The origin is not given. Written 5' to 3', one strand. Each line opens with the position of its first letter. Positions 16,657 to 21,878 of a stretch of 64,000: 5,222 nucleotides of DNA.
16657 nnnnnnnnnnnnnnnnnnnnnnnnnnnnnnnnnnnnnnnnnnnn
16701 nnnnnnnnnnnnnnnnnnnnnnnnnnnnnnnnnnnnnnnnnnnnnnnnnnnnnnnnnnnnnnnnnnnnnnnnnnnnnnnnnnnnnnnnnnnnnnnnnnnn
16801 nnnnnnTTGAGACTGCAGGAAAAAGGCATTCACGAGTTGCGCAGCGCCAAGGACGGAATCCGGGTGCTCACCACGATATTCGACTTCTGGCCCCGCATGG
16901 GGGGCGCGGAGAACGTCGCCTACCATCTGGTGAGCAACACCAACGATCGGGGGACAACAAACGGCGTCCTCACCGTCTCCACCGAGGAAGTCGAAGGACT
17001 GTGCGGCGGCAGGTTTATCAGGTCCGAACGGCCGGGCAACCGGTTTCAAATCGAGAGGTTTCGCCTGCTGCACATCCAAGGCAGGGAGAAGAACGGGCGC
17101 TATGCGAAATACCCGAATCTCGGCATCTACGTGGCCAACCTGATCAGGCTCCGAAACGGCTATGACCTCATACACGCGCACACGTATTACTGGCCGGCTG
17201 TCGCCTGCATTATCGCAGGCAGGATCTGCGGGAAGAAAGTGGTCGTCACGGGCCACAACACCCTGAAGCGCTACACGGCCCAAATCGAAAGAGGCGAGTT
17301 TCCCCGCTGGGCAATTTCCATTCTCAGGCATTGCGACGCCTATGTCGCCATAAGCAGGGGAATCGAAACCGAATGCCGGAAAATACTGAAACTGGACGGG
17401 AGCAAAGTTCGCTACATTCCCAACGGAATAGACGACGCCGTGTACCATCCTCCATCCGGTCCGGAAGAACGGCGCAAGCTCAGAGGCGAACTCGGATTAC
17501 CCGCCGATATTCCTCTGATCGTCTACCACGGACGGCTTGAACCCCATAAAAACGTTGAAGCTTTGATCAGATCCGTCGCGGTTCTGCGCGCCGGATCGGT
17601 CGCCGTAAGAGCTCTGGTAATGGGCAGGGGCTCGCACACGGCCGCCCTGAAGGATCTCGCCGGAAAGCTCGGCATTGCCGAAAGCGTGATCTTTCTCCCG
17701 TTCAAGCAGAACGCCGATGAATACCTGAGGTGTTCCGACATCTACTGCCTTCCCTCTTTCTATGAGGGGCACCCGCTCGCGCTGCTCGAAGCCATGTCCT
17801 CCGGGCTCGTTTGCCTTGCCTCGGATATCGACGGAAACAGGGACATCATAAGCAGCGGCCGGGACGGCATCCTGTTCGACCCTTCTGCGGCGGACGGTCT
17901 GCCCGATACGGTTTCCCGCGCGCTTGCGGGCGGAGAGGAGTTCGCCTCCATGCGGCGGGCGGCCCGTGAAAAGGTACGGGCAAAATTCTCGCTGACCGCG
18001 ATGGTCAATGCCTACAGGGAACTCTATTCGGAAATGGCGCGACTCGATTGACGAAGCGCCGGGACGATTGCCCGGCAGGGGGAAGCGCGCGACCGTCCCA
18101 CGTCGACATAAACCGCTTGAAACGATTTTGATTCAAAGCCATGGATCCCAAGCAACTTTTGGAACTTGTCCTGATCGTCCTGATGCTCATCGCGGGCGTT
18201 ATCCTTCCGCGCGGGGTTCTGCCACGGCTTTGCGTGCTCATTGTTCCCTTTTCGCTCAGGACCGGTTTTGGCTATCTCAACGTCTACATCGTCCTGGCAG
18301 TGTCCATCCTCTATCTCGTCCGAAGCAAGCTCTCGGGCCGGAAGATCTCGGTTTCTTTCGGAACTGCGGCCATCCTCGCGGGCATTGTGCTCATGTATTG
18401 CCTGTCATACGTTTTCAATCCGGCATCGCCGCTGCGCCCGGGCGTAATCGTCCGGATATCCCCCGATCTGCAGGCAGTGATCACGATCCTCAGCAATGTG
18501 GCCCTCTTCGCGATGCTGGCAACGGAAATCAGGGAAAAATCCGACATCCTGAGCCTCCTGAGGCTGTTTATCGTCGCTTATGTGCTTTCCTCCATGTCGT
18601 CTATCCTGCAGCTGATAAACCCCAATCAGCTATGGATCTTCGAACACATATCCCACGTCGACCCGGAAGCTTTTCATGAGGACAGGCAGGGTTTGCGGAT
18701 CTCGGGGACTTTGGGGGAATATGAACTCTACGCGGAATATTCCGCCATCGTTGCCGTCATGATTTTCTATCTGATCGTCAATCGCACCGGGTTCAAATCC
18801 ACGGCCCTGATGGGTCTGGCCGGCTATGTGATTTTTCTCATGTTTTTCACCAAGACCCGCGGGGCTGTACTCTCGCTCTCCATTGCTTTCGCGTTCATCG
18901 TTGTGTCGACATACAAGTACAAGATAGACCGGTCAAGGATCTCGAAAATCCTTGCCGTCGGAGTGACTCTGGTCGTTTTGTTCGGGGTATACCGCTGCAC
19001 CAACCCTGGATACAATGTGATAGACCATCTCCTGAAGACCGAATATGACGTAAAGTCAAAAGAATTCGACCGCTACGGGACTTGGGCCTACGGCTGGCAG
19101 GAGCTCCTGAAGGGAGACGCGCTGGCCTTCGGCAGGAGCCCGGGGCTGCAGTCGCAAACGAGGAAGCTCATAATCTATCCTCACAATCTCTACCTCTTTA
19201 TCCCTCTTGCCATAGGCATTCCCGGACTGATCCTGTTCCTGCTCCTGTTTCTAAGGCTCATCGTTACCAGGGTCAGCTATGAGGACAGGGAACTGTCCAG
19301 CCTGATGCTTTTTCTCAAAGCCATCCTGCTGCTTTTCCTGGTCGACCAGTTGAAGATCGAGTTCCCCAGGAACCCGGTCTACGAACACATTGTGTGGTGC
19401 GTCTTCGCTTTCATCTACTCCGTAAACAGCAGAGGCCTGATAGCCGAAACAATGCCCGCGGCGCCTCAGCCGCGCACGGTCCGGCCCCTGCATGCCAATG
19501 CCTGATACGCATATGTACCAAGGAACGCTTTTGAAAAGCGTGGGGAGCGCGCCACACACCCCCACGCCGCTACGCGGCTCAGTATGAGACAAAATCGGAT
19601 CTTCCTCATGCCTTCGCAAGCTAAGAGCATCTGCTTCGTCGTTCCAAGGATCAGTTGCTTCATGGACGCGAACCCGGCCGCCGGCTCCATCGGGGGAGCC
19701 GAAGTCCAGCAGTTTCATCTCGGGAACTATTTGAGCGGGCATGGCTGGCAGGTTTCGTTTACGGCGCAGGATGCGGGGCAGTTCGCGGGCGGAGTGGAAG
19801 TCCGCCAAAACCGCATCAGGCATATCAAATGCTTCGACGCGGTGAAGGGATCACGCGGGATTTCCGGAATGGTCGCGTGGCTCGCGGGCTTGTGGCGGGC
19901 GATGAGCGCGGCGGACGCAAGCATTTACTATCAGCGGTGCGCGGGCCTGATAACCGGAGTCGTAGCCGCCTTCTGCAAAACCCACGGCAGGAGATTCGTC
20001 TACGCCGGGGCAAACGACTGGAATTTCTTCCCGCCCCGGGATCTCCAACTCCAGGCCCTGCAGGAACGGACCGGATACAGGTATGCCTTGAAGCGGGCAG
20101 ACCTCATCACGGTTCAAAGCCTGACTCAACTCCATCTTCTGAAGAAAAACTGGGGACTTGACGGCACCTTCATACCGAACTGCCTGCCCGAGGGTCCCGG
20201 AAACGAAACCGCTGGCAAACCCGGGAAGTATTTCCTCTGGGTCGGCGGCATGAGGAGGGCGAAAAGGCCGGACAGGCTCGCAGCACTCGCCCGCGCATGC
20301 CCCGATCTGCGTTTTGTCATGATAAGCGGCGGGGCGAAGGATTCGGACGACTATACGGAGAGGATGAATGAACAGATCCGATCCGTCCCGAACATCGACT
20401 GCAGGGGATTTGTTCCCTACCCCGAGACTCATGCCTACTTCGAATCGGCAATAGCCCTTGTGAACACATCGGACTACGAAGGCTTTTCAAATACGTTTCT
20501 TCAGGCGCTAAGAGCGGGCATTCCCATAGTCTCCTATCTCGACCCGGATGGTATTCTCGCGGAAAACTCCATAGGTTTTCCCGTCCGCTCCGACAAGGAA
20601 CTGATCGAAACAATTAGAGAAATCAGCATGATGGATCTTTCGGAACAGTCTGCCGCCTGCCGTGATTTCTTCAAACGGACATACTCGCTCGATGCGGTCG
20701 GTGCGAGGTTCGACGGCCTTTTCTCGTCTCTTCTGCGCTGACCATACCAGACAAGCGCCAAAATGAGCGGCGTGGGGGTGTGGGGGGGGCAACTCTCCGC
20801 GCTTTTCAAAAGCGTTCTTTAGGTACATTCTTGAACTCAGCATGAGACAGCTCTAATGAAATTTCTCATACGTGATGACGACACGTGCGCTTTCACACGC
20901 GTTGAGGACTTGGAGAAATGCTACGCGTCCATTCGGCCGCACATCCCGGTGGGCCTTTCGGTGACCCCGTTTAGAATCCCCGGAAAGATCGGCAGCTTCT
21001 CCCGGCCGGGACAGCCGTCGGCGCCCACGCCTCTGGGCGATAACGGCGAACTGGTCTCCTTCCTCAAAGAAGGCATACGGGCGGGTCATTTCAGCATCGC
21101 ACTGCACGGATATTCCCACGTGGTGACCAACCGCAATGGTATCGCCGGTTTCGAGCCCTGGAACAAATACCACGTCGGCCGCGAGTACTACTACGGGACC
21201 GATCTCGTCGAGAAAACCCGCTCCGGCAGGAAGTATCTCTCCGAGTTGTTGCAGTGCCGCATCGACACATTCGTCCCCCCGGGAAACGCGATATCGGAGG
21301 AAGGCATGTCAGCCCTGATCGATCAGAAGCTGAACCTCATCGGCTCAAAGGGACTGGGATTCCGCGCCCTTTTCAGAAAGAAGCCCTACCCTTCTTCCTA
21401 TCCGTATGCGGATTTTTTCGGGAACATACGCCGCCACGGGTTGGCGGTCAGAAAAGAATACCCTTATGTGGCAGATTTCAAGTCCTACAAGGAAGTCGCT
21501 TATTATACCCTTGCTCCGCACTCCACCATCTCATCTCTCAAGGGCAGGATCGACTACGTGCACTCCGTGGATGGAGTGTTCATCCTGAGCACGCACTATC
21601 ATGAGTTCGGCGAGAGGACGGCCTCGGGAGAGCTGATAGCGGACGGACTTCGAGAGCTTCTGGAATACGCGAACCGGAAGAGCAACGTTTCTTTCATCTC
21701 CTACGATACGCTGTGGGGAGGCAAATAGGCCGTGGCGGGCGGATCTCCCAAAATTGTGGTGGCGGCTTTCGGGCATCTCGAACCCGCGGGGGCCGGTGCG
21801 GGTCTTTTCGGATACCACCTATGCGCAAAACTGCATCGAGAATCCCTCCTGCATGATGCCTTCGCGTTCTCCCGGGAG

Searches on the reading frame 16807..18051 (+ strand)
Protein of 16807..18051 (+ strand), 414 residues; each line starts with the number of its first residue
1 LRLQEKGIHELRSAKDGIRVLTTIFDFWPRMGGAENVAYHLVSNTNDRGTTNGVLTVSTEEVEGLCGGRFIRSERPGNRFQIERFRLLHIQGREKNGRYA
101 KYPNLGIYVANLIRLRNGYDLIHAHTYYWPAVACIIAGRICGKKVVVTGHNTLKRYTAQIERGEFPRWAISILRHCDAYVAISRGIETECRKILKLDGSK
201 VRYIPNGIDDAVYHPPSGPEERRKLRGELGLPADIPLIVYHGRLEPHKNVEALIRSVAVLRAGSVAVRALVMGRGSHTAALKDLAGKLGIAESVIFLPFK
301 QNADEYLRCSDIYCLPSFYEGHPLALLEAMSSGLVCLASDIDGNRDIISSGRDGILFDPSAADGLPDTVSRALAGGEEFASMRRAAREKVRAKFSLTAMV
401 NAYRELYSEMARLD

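Call 14: search_protein_families(library=pfam, proteins=[window:16807-18051:+])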
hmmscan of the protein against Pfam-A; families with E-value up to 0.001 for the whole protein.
window:16807-18051:+ (414 aa): 5 families
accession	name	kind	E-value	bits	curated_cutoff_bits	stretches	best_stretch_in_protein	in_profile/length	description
PF00534.26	Glycos_transf_1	-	4.4e-34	117.9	26.4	1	222-388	2-171/172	Glycosyl transferases group 1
PF13692.12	Glyco_trans_1_4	-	1.7e-29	103.3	27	1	236-373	2-140/142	Glycosyl transferases group 1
PF13439.12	Glyco_transf_4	-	2.6e-20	73.6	28.5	1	31-210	1-168/170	Glycosyltransferase Family 4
PF13579.12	Glyco_trans_4_4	-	3.7e-12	47.3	29.7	1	32-207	1-158/158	Glycosyl transferase 4-like domain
PF20706.3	GT4-conflict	-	0.00026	20.6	26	1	224-349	193-321/385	Family 4 Glycosyltransferase in conflict systems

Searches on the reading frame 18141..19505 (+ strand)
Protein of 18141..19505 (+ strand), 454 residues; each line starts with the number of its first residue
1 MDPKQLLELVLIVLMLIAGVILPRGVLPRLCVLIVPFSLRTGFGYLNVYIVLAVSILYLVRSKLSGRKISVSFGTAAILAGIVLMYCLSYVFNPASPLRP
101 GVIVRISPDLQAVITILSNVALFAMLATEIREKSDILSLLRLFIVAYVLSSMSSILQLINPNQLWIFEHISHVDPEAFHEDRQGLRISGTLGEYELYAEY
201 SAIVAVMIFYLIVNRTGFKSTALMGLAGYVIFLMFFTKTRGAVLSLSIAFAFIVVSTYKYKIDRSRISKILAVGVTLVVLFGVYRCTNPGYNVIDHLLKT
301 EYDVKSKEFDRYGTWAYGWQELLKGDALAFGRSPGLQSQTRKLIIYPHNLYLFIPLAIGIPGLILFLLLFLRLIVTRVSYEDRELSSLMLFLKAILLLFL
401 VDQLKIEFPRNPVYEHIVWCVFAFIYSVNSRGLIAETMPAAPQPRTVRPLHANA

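Call 14: search_protein_families(library=pfam, proteins=[window:18141-19505:+])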
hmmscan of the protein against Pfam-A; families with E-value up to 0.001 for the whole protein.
window:18141-19505:+ (454 aa): 2 families
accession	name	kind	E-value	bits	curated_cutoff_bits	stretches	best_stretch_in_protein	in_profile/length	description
PF04932.20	Wzy_C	-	1.7e-08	34.8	31.7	1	229-367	5-149/149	O-Antigen ligase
PF11143.13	DUF2919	-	0.00047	21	27.2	1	344-431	48-138/146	Protein of unknown function (DUF2919)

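Call 34: find_homologous_proteins(query=window:18141-19505:+, max_evalue=1e-20)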
Query window:18141-19505:+ (454 aa): 5 proteins with E <= 1e-20 among 8000 candidates.
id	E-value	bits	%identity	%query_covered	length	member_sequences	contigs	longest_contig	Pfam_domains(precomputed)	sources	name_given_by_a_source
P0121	2.8e-289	977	100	100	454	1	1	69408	PF04932.21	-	-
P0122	2.5e-213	727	73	100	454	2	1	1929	PF04932.21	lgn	-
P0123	2.2e-70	256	35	95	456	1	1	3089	PF04932.21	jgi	-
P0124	7.9e-64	234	34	98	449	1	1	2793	PF04932.21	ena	-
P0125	4.6e-48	182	32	95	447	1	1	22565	PF04932.21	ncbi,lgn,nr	ncbi:MAG: O-antigen ligase family protein [Methylococcaceae bacterium]|nr:O-antigen ligase family pr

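Call 37: find_encoding_contigs(protein=P0122, flank=5000)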
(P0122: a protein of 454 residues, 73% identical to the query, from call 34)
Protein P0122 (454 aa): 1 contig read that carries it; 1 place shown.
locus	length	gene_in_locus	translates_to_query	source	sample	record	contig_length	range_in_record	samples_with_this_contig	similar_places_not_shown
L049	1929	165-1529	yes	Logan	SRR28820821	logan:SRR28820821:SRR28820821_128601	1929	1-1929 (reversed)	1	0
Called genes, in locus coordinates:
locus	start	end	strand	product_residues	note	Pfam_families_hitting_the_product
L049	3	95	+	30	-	?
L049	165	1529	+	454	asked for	PF04932:Wzy_C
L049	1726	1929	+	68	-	?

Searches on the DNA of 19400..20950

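Call 13: search_rna_families(source=window, start=19400, end=20950, threshold=evalue, max_evalue=1)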
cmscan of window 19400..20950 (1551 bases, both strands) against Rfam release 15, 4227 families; matches with E-value up to 1: 0.
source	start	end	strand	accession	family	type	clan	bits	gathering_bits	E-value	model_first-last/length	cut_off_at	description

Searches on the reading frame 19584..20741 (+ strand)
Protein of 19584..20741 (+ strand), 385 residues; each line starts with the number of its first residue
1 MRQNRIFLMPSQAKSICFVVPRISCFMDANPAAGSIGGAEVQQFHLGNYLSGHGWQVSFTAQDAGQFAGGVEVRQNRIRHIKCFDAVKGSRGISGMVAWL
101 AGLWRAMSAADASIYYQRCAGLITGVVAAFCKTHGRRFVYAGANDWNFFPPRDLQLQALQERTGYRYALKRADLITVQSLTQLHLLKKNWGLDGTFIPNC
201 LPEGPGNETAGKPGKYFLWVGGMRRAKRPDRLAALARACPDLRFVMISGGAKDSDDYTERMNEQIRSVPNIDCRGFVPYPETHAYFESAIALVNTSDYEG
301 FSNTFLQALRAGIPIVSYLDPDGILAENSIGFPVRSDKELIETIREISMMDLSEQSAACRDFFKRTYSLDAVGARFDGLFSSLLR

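Call 14: search_protein_families(library=pfam, proteins=[window:19584-20741:+])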
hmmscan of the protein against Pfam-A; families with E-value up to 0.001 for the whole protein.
window:19584-20741:+ (385 aa): 4 families
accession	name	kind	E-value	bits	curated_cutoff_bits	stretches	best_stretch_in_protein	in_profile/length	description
PF13692.12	Glyco_trans_1_4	-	1.9e-10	41.6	27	1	215-346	2-138/142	Glycosyl transferases group 1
PF00534.26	Glycos_transf_1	-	1e-08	35.3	26.4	1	212-319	13-123/172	Glycosyl transferases group 1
PF13579.12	Glyco_trans_4_4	-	2.1e-06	28.6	29.7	1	37-193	1-148/158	Glycosyl transferase 4-like domain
PF13439.12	Glyco_transf_4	-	2.5e-05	24.8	28.5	1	36-199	1-164/170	Glycosyltransferase Family 4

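Call 15: find_related_loci(query=window:19608-20741:+, collection=genome_contigs, flank=6000)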
Query window:19608-20741:+ (377 aa) in genome_contigs; peptide patterns used: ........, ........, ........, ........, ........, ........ (x = any residue, [..] = any of these).
37 stretches matched a pattern, but none encodes a relative of the query by tblastn (E <= 1e-3).

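Call 29: find_homologous_proteins(query=window:19608-20741:+)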
Query window:19608-20741:+ (377 aa): 795 proteins with E <= 0.001 among 8000 candidates; the best 120 are listed.
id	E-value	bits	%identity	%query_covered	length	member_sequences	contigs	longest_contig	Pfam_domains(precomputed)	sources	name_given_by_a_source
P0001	1.8e-258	875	100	100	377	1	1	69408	PF00534.27,PF13579.13,PF13439.13,PF13692.13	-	-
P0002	5.4e-167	574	70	95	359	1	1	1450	PF00534.27,PF13579.13,PF13439.13,PF13692.13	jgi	-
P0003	7.1e-70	254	37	98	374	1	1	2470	PF00534.27,PF13439.13,PF13692.13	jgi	jgi:glycosyltransferase involved in cell wall biosynthesis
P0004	5.3e-68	248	36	99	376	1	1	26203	PF00534.27,PF13579.13,PF13439.13,PF13692.13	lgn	-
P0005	6.8e-67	244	38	98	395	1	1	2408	PF00534.27,PF13579.13,PF13524.13,PF13439.13,PF13692.13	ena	-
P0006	8.1e-67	244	37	97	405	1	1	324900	PF00534.27,PF13579.13,PF13439.13,PF13692.13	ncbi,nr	ncbi:MAG: glycosyltransferase [Rhodobacteraceae bacterium]|nr:glycosyltransferase [Paracoccaceae bac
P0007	9.8e-67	244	38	98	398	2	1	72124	PF00534.27,PF13579.13,PF13439.13,PF13692.13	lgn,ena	-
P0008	2.9e-66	242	37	98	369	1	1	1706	PF00534.27,PF13439.13,PF13692.13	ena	-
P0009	3.3e-66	242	38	98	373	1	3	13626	PF00534.27,PF13579.13,PF13439.13,PF13692.13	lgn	-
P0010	9.6e-66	240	37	98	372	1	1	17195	PF00534.27,PF13579.13,PF13439.13,PF13692.13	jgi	jgi:glycosyltransferase involved in cell wall biosynthesis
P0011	1.2e-65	240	39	98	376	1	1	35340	PF00534.27,PF13579.13,PF13439.13,PF13692.13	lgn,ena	-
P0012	2.5e-65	239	36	97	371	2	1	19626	PF00534.27,PF13579.13,PF13439.13,PF13692.13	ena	-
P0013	2.7e-65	239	36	93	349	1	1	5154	PF00534.27,PF13579.13,PF13439.13,PF13692.13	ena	-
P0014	2.8e-65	239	37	95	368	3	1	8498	PF00534.27,PF13579.13,PF13439.13,PF13692.13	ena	-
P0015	8.3e-65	237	36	98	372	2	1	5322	PF00534.27,PF13439.13,PF13692.13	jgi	-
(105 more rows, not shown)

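Call 30: find_encoding_contigs(protein=P0002, flank=5000)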
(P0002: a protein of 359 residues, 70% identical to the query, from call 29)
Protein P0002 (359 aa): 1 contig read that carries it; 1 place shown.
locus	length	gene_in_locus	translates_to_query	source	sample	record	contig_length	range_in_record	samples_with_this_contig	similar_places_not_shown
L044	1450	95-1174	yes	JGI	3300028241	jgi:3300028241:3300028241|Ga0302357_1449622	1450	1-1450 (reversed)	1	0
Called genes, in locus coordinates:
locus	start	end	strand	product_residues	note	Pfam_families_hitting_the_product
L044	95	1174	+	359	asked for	PF13439:Glyco_transf_4, PF13579:Glyco_trans_4_4, PF00534:Glycos_transf_1, PF13692:Glyco_trans_1_4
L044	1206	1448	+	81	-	?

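Call 33: find_related_loci(query=A2, collection=metagenome_contigs, flank=6000)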
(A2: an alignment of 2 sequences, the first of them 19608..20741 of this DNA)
Query A2 (377 aa) in metagenome_contigs; peptide patterns used: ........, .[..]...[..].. (x = any residue, [..] = any of these).
564 stretches matched a pattern; 4 encode a relative of the query (tblastn E <= 1e-3); 4 distinct loci.
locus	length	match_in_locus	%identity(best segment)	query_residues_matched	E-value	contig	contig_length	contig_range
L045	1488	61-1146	33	8-376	3e-59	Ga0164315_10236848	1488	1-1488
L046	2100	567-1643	33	8-375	8e-54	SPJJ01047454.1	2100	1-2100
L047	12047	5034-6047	25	8-337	8e-23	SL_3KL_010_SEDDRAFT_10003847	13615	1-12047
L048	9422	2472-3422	25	7-324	4e-18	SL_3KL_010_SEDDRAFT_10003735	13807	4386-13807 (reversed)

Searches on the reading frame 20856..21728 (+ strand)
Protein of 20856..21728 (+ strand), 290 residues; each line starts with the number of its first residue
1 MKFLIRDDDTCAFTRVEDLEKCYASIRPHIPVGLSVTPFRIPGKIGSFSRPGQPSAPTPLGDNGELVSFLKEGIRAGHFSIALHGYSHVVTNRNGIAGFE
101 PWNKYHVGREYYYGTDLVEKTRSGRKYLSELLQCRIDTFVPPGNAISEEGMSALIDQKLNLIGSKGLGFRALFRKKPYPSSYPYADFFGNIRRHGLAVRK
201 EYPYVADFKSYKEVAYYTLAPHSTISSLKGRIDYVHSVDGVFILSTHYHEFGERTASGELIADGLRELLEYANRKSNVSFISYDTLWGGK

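Call 14: search_protein_families(library=pfam, proteins=[window:20856-21728:+])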
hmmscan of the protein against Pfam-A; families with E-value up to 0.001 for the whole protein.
window:20856-21728:+ (290 aa): 2 families
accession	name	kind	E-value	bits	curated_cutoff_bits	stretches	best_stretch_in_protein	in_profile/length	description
PF10096.14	DUF2334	-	9.1e-10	38.9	26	1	5-193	4-154/203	Uncharacterized protein conserved in bacteria (DUF2334)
PF09960.14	DUF2194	-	7.4e-05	21.7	30.4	1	62-156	323-411/582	Uncharacterised protein conserved in bacteria (DUF2194)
